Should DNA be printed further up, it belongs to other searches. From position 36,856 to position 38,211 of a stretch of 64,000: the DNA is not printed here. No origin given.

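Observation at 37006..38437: Translationally coupled SSB-like OB-fold protein plus MoxR-like AAA+ ATPase between flgM and the island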

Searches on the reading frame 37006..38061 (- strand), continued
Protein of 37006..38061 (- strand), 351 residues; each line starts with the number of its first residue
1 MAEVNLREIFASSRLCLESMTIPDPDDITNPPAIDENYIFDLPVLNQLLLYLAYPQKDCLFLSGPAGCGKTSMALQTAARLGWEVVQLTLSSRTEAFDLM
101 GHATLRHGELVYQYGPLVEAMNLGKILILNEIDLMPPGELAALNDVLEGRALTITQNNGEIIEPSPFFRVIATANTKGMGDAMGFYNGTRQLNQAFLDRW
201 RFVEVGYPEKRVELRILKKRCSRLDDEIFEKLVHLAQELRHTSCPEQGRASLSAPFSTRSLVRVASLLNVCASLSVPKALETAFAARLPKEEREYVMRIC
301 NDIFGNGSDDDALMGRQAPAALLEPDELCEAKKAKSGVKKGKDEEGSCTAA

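Call 21: find_related_loci(query=A1, collection=genome_contigs, flank=8000)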
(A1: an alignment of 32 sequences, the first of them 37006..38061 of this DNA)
Query A1 (351 aa) in genome_contigs; peptide patterns used: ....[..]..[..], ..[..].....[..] (x = any residue, [..] = any of these).
198 stretches matched a pattern; 89 encode a relative of the query (tblastn E <= 1e-3); the best 80 are kept; 80 distinct loci.
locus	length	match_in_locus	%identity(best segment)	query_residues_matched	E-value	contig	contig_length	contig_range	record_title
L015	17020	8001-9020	65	1-347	5e-152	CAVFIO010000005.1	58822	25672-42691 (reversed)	Akkermansia muciniphila isolate H07667-L1_cleanbin_000007 genome assembly, contig: Spades_H07667-L1_contig_375, whole ge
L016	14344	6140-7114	68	1-325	1e-150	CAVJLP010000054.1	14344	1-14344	Firmicutes bacterium CAG:534 isolate H07654-L1_cleanbin_000005 genome assembly, contig: Spades_H07654-L1_contig_3655, wh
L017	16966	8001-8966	71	1-323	9e-143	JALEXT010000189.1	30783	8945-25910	MAG: Succinatimonas sp. isolate SUG432 k141_4754085, whole genome shotgun sequence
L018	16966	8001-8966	71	1-323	3e-142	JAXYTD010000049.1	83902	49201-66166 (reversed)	MAG: bacterium isolate P058L1-21 NODE_46_length_83902_cov_12.577123, whole genome shotgun sequence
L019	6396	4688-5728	62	1-347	1e-140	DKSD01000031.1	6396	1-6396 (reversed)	MAG TPA_asm: Succinatimonas sp. UBA7265 UBA7265_contig_197, whole genome shotgun sequence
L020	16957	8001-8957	62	1-319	2e-129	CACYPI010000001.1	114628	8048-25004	MAG: uncultured Aeromonadales bacterium isolate RUG12150 genome assembly, contig: RUG12150_asm_1, whole genome shotgun s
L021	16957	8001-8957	61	1-319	7e-127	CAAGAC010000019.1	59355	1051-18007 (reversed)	MAG TPA_asm: uncultured Succinivibrio sp., isolate HGM20911, WGS project CAAGAC010000000 data, contig: SRS476001_51_k119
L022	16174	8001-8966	71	1-323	2e-142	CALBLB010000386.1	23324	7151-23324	MAG TPA_asm: uncultured Succinatimonas sp. isolate SRR1747057_bin.64_CONCOCT_v1.1_MAG genome assembly, contig: ERZ808289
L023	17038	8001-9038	55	1-347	4e-121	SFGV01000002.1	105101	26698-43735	MAG: Succinatimonas hippei isolate W0P7.024 Contig55, whole genome shotgun sequence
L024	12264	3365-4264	61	4-304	1e-119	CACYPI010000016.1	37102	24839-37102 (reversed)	MAG: uncultured Aeromonadales bacterium isolate RUG12150 genome assembly, contig: RUG12150_asm_16, whole genome shotgun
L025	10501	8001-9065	52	3-340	9e-118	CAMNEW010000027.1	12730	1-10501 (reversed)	MAG: uncultured Succinivibrionaceae bacterium isolate SRR1267595_bin.30_metaWRAP_v1.3_MAG genome assembly, contig: NODE.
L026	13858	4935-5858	57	1-306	5e-117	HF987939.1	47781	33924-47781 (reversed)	Succinatimonas sp. CAG:777 genomic scaffold, scf56, whole genome shotgun sequence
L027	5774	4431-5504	52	1-347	5e-117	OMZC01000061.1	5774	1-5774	uncultured gamma proteobacterium isolate hRUG862 genome assembly, contig: NODE_21348_length_5774_cov_10.572, whole genom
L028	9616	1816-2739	56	1-306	6e-117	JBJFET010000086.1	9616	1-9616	MAG: Succinivibrio sp. isolate PUUB48_bin.017 NODE_3503_length_9616_cov_6.384688, whole genome shotgun sequence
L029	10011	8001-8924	57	1-306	2e-116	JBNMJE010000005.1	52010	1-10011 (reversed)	MAG: Succinivibrio sp. isolate CM_BacSuc2141.78 k141_518468_length_52010_cov_70.3984, whole genome shotgun sequence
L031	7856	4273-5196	58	1-306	3e-116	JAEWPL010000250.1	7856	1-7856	MAG: Proteobacteria bacterium isolate OH_SBrB_1 k127_1106231, whole genome shotgun sequence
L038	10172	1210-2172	56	1-305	1e-111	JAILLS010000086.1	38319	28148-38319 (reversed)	MAG: Succinivibrio sp. isolate RUI234 k141_10187089_flag=0_multi=19.9721_len=38319, whole genome shotgun sequence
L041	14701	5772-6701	55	4-312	3e-110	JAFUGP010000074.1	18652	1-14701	MAG: Succinivibrio sp. isolate RGIG4476 Roe_deer_Omasum.Co__c405165, whole genome shotgun sequence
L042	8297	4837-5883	52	1-345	3e-110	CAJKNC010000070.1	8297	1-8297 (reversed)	MAG TPA_asm: uncultured Succinatimonas sp. isolate ERR321598-bin.14 genome assembly, contig: NODE_3336_length_8297_cov_4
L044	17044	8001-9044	50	1-345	4e-108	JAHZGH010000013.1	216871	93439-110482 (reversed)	MAG: Succinivibrionaceae bacterium isolate HRGM_Genome_3062 HRGM_Genome_3062_13, whole genome shotgun sequence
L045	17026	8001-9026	50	1-340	5e-107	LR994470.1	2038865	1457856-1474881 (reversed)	uncultured Succinivibrio sp. isolate Succinivibrio canine HQ MAG genome assembly, chromosome: 1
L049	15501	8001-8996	50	1-336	4e-105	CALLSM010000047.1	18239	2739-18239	MAG TPA_asm: uncultured Succinatimonas sp. isolate ERR1018228_bin.92_CONCOCT_v1.1_MAG genome assembly, contig: ERZ174504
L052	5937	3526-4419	54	1-306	2e-103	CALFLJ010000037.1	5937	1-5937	MAG TPA_asm: uncultured Succinatimonas sp. isolate ERR318705_bin.13_CONCOCT_v1.1_MAG genome assembly, contig: ERZ1764587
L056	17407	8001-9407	53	4-332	3e-76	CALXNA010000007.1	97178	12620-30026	MAG: uncultured Anaerobiospirillum sp. isolate BRZ_D__bin91 genome assembly, contig: BRZ_D__NODE_377_length_97178_cov_11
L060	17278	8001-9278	55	20-313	1e-72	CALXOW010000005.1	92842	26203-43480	MAG: uncultured Anaerobiospirillum sp. isolate BRZ_BN__bin51 genome assembly, contig: BRZ_BN__NODE_322_length_92842_cov_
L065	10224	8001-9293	54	20-313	7e-70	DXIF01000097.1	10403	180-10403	MAG TPA_asm: Candidatus Anaerobiospirillum stercoravium isolate USASDcec2-551 USASDcec2__C15985_L10403_SAMN08385409, who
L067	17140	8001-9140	48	3-313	9e-70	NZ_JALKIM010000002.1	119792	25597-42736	Anaerobiospirillum sp. NML120448 contig00002, whole genome shotgun sequence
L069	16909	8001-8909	48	4-305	6e-88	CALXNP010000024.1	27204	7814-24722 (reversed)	MAG: uncultured Anaerobiospirillum sp. isolate BRZ_QS__bin90 genome assembly, contig: BRZ_QS__NODE_1998_length_27204_cov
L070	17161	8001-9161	46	2-305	2e-68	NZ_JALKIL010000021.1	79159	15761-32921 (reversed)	Anaerobiospirillum sp. NML120449 contig00021, whole genome shotgun sequence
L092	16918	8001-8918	51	1-306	1e-97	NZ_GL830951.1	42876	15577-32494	Succinatimonas hippei YIT 12066 Scfld38, whole genome shotgun sequence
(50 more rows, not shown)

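Call 25: search_protein_families(library=pfam, proteins=[L015:5879-7381:+, L031:5407-6330:+, L026:6968-7840:+, L060:6978-9449:+, L067:6633-9914:+, L070:6369-10238:+, L026:4534-4899:+, L031:3950-4258:+, L026:6141-6506:+, L069:7329-7958:+], max_evalue=0.1)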
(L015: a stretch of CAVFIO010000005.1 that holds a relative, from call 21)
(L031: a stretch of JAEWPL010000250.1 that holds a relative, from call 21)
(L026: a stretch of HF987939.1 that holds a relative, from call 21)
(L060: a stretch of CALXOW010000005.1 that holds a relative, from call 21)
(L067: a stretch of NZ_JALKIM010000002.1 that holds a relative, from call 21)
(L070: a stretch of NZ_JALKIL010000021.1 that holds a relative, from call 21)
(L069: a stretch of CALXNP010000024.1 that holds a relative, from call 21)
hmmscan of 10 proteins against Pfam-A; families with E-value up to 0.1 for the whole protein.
L015:5879-7381:+ (500 aa): 3 families
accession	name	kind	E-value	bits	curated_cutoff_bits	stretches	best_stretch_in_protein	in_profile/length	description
PF13520.12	AA_permease_2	-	3.4e-38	132.1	27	1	18-415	1-400/427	Amino acid permease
PF00324.27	AA_permease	-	3.2e-26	92.5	24.6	1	24-417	3-418/470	Amino acid permease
PF13906.12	AA_permease_C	-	0.00014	22.3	27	1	407-440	12-45/51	C-terminus of AA_permease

L031:5407-6330:+ (307 aa): 1 family
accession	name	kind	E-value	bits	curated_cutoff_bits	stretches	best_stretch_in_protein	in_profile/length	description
PF00892.27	EamA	-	1.5e-37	129.3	28.2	2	19-151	2-134/135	EamA-like transporter family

L026:6968-7840:+ (290 aa): 1 family
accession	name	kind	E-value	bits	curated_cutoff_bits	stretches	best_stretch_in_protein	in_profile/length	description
PF00892.27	EamA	-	2.3e-37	128.7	28.2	2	8-139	3-134/135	EamA-like transporter family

L060:6978-9449:+ (823 aa): 3 families
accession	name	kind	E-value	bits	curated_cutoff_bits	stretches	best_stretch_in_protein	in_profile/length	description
PF07728.20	AAA_5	-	1e-20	74.6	22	1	382-503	2-128/139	AAA domain (dynein-related subfamily)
PF07726.17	AAA_3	-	1.8e-07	31.5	27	1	383-509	3-120/131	ATPase family associated with various cellular activities (AAA)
PF00004.35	AAA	-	3.5e-05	24.7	21.2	1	383-497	2-109/131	ATPase family associated with various cellular activities (AAA)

L067:6633-9914:+ (1093 aa): 12 families
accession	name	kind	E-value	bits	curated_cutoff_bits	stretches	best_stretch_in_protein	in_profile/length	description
PF07728.20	AAA_5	-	5e-19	69.1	22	1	515-636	2-128/139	AAA domain (dynein-related subfamily)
PF07726.17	AAA_3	-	4.7e-06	27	27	1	516-631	3-112/131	ATPase family associated with various cellular activities (AAA)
PF00004.35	AAA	-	5.7e-05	24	21.2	1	516-594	2-73/131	ATPase family associated with various cellular activities (AAA)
PF01637.24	ATPase_2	-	0.00055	20.3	33.2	1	499-536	7-44/225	ATPase domain predominantly from Archaea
PF13191.12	AAA_16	-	0.0032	18.4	32.6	1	500-537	12-49/167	AAA ATPase domain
PF00437.27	T2SSE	-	0.0046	16.1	24.9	1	491-538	122-168/370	Type II/IV secretion system protein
PF13401.12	AAA_22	-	0.0078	17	27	1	511-555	4-51/130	AAA domain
PF00005.33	ABC_tran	-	0.02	15.9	25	0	507-545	6-44/137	ABC transporter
PF20720.3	nSTAND3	-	0.031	14.4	27.2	0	499-557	6-63/155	Novel STAND NTPase 3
PF12775.13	AAA_7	-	0.034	14.1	25.8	1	506-558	27-85/181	P-loop containing dynein motor region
PF02367.23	TsaE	-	0.059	13.8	26.6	0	499-538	6-47/128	Threonylcarbamoyl adenosine biosynthesis protein TsaE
PF00931.28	NB-ARC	-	0.067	12.9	23.5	0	499-535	4-41/248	NB-ARC domain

L070:6369-10238:+ (1289 aa): 7 families
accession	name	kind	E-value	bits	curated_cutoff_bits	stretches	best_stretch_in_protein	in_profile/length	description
PF07728.20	AAA_5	-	1.6e-18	67.5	22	1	610-729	3-127/139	AAA domain (dynein-related subfamily)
PF00004.35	AAA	-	0.00018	22.4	21.2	1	610-725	2-110/131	ATPase family associated with various cellular activities (AAA)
PF01637.24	ATPase_2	-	0.00077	19.8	33.2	1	592-631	6-45/225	ATPase domain predominantly from Archaea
PF07726.17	AAA_3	-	0.0013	19.1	27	1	612-725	5-112/131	ATPase family associated with various cellular activities (AAA)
PF03215.21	Rad17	-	0.047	14.1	23.8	1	599-626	38-65/186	Rad17 P-loop domain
PF13191.12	AAA_16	-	0.062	14.2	32.6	0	592-631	10-49/167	AAA ATPase domain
PF13401.12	AAA_22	-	0.063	14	27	0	607-649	6-51/130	AAA domain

L026:4534-4899:+ (121 aa): 1 family
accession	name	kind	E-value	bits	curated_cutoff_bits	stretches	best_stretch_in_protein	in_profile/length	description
PF00436.31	SSB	-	5.7e-06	26.8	26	1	3-118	1-102/104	Single-strand binding protein family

L031:3950-4258:+ (102 aa): 1 family
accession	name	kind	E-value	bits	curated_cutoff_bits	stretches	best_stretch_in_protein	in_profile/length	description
PF00436.31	SSB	-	0.0028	18.1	26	1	19-97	26-99/104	Single-strand binding protein family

L026:6141-6506:+ (121 aa): 3 families
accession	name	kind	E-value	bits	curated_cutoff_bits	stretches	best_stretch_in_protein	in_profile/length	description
PF04549.19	CD47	-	0.00049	20.8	25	1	89-117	57-85/147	CD47 transmembrane region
PF21222.2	Lamp2_2nd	-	0.0042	17.3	27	1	103-119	11-27/32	Lysosome-associated membrane glycoprotein 2, transmembrane segment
PF15294.11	Leu_zip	-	0.016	15.2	28.2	1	10-39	129-158/275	Leucine zipper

L069:7329-7958:+ (209 aa): 2 families
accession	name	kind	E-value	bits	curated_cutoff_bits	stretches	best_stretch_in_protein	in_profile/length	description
PF00436.31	SSB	-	1.8e-06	28.4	26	1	11-114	2-102/104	Single-strand binding protein family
PF03413.25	PepSY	-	0.076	13.8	24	0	88-112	28-53/60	Peptidase propeptide and YPEB domain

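Call 29: search_solved_structures(query=window:37006-38061:-, max_evalue=0.001, show_alignments=3)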
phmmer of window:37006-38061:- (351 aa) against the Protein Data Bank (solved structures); distinct sequences matched with E-value up to 0.001: 12.
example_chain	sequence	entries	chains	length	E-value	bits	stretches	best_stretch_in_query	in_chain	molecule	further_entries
6i27_A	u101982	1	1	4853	1e-54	189.3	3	58-239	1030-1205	Midasin,Midasin,Midasin,Midasin,Midasin,Midasin,Midasin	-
6i26_A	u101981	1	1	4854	1e-54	189.3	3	58-239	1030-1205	Midasin,Midasin,Midasin,Midasin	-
6hyp_A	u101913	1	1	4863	1e-54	189.2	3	58-239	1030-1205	Midasin,Midasin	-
5jcs_s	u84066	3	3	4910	1.1e-54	189.1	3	58-239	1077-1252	Midasin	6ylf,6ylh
6or5_A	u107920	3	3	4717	1.1e-53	185.9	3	36-239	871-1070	Midasin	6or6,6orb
9ujv_A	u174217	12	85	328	4.5e-27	98.4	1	29-243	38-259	Cobaltochelatase subunit CobS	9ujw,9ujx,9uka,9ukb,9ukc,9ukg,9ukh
9udk_A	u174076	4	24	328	1.2e-26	97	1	29-243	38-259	Cobaltochelatase subunit CobS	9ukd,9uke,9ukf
9qh4_A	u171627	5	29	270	3.3e-17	65.9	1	40-288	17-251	Protein NorQ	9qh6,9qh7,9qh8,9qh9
9qhd_A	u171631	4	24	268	1.3e-15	60.7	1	40-290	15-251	Nitric oxide reductase NorQ protein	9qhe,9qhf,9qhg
5c3c_A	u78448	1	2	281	3.8e-15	59.2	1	46-264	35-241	CbbQ/NirQ/NorQ domain protein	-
6l1q_C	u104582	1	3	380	3.2e-10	42.9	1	43-268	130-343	CbbQ protein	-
3m6a_A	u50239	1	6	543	0.00087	21.8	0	58-136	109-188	ATP-dependent protease La 1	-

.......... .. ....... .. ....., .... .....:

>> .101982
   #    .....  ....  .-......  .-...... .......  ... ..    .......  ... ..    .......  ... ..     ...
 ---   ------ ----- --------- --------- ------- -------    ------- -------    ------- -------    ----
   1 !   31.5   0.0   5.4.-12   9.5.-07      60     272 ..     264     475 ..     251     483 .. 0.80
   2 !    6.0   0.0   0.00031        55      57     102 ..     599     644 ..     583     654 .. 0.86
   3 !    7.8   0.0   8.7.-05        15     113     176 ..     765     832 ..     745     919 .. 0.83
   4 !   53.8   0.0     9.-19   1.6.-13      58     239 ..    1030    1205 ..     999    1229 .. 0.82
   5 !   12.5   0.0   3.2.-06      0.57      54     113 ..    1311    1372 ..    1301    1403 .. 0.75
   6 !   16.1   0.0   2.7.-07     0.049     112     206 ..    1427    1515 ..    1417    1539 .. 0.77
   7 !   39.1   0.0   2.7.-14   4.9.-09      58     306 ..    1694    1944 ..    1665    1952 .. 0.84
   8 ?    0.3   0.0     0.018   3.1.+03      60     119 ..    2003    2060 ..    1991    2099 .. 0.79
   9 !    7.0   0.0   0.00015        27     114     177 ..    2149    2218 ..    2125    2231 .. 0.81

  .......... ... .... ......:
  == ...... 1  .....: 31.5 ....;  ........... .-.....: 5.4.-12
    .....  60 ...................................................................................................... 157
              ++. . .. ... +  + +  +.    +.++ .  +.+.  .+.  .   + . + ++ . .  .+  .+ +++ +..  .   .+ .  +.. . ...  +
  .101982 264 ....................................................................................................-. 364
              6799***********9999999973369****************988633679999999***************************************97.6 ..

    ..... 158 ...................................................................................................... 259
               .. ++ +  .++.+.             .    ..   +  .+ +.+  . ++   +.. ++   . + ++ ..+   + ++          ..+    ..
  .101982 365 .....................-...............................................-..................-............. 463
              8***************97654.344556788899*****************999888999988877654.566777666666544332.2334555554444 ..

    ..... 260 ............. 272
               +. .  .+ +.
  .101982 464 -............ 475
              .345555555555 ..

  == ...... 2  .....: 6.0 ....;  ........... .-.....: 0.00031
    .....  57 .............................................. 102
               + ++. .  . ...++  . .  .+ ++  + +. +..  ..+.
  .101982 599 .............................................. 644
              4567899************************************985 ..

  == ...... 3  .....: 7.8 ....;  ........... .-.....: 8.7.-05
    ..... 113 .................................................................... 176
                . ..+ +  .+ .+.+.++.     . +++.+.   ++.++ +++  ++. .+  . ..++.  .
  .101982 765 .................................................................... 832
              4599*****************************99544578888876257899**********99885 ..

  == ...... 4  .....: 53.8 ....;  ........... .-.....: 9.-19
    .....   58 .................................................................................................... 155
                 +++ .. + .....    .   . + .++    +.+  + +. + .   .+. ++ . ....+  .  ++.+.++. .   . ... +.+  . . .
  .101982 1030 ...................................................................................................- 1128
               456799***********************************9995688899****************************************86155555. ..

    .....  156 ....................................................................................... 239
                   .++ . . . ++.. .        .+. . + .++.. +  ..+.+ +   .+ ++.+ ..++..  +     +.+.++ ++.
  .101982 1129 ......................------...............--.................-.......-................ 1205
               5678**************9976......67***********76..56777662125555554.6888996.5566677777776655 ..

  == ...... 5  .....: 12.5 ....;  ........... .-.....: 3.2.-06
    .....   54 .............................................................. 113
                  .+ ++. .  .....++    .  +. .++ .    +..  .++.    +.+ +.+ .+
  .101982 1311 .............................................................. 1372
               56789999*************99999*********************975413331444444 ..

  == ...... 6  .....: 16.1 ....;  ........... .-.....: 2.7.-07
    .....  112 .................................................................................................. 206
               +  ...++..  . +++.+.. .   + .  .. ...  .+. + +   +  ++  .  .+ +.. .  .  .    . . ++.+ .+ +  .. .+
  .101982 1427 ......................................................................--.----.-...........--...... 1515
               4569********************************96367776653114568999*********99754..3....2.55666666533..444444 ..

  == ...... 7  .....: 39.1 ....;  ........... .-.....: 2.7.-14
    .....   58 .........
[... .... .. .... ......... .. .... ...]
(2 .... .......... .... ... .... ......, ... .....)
